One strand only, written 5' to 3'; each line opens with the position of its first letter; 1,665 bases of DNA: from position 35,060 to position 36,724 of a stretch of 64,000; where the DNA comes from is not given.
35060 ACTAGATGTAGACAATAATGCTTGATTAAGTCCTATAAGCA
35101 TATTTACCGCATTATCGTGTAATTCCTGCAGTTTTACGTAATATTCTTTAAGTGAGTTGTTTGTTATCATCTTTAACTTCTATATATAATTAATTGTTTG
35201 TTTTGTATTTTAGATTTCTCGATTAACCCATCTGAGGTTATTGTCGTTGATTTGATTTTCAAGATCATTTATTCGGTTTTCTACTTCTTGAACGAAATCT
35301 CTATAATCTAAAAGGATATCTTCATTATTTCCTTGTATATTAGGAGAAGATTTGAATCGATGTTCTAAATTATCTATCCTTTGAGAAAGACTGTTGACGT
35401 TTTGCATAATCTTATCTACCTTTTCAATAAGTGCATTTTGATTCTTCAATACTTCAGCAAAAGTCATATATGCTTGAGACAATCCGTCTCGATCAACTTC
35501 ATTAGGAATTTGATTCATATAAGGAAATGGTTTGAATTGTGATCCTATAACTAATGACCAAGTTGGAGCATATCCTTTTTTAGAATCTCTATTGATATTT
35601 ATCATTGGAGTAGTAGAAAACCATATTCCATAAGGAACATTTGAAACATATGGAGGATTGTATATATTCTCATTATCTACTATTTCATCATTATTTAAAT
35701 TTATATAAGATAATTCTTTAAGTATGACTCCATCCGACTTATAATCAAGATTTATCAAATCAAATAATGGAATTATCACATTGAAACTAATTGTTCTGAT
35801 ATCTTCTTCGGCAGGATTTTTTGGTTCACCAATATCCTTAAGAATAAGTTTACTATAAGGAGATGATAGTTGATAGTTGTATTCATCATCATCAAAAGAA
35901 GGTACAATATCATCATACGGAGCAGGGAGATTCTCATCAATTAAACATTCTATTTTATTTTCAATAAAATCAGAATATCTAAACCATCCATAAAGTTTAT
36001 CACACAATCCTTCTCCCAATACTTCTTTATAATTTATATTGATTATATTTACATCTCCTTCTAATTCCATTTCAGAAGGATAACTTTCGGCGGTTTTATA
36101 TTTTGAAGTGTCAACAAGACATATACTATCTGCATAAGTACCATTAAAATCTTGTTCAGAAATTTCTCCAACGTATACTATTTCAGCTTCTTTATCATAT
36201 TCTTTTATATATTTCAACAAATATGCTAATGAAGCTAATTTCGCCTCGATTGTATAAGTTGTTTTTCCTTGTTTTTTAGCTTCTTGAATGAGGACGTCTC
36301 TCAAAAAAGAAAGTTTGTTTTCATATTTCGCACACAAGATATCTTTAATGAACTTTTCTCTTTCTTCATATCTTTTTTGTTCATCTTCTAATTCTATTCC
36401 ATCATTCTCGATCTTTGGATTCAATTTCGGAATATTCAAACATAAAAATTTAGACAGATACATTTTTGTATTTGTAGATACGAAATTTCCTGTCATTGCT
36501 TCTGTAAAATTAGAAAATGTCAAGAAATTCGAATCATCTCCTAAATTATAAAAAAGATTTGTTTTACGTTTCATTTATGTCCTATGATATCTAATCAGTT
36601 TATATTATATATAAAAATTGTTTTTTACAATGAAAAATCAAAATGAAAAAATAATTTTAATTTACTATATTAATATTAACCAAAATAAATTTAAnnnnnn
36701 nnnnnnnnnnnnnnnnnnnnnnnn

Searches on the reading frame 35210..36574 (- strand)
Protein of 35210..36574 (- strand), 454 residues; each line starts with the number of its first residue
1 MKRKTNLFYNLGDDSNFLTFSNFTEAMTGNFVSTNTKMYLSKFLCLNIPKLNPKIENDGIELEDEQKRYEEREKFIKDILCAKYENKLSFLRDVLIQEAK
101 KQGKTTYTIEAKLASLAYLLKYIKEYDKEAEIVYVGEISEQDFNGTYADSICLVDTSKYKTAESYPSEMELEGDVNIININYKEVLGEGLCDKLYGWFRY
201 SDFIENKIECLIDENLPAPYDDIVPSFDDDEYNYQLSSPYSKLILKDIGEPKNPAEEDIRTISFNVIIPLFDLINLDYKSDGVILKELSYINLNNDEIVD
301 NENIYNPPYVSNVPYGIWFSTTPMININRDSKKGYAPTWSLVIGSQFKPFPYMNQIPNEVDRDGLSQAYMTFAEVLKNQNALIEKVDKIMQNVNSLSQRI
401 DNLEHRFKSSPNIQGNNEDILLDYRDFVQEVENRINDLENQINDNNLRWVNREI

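Call 8: search_protein_families(library=phrogs, proteins=[window:35210-36574:-], max_evalue=0.001)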
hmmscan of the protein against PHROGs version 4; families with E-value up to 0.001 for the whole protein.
window:35210-36574:- (454 aa): 0 families

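Call 10: search_protein_families(library=pfam, proteins=[window:35210-36574:-], max_evalue=0.001)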
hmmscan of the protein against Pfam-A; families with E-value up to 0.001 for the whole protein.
window:35210-36574:- (454 aa): 0 families

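Call 46: search_solved_structures(query=window:35210-36574:-, max_evalue=1)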
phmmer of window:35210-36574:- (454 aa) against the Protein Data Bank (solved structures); distinct sequences matched with E-value up to 1: 1.
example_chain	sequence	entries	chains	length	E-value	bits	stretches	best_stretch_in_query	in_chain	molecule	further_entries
4ilo_A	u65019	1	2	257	0.02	16.9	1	375-453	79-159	CT398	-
